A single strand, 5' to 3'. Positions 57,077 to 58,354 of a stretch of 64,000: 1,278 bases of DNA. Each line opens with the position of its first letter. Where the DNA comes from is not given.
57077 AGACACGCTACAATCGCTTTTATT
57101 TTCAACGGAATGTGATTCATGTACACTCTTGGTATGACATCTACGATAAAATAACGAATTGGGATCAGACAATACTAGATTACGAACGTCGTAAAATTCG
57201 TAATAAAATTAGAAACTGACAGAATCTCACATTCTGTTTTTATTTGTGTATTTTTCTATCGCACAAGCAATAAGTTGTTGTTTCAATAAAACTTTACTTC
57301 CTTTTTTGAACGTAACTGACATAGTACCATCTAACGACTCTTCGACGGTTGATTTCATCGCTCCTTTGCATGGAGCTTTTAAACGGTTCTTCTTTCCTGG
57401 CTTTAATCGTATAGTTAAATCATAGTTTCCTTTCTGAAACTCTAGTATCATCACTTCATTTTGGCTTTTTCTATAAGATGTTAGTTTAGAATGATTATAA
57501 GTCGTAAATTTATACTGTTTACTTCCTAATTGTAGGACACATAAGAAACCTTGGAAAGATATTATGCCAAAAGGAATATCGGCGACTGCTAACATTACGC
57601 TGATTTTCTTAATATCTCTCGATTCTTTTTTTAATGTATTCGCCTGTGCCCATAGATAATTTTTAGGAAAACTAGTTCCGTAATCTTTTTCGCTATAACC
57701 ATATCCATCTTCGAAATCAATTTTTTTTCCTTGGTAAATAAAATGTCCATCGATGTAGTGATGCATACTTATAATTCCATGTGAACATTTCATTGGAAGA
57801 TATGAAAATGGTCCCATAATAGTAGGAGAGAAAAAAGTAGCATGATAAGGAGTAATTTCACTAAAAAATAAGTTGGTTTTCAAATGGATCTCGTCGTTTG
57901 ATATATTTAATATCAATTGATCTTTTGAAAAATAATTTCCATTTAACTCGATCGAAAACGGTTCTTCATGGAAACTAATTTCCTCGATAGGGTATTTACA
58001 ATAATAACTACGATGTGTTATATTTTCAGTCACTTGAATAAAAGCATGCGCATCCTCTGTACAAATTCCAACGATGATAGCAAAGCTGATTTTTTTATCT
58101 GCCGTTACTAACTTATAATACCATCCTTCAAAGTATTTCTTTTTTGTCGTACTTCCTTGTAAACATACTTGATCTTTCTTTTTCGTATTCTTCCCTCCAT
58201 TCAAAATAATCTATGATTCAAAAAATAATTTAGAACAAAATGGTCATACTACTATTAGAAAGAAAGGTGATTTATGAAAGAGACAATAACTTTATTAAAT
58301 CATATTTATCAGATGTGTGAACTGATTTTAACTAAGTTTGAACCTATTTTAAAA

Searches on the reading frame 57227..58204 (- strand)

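Call 68: search_protein_families(library=pfam, proteins=[window:57227-58204:-], max_evalue=0.001)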
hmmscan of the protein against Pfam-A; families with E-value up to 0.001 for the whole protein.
window:57227-58204:- (325 aa): 1 family
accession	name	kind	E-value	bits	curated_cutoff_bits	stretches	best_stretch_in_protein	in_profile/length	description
PF14249.11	Tocopherol_cycl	-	2e-17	63.7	26.6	2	130-317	146-332/335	Tocopherol cyclase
